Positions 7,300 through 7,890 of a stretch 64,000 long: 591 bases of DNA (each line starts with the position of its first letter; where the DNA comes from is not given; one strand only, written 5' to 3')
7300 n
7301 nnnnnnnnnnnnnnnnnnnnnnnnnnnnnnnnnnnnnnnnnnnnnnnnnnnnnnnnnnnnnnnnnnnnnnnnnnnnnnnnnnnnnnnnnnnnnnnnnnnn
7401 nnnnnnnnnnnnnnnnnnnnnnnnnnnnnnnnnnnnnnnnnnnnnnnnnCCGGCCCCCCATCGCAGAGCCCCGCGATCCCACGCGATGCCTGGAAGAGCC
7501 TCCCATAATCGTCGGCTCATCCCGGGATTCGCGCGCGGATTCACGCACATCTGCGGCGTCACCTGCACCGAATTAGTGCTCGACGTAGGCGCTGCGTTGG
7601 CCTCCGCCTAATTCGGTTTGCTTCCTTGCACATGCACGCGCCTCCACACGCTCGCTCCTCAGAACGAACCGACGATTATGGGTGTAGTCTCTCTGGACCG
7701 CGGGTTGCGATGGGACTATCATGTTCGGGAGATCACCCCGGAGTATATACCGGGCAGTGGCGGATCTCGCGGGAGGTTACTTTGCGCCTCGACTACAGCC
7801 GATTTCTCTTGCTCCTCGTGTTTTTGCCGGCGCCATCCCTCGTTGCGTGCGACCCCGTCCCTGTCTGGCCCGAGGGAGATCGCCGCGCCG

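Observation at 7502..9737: New ~180-bp MITE-like repeat family with 13-14 bp terminal inverted repeats, at least 5 copies in 64 kb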

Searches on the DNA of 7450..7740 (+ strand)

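Call 47: search_rna_families(source=window, start=7450, end=7740, threshold=evalue, max_evalue=10)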
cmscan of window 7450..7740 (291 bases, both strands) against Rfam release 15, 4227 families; matches with E-value up to 10: 0.
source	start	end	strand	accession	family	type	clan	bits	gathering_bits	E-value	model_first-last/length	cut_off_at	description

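Call 69: search_dna_similar(query=window:7503-7681:+, collection=plasmids, mode=distant, max_evalue=0.01, max_rows=10)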
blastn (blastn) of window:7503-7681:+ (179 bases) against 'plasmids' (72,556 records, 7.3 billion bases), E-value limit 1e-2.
No match.
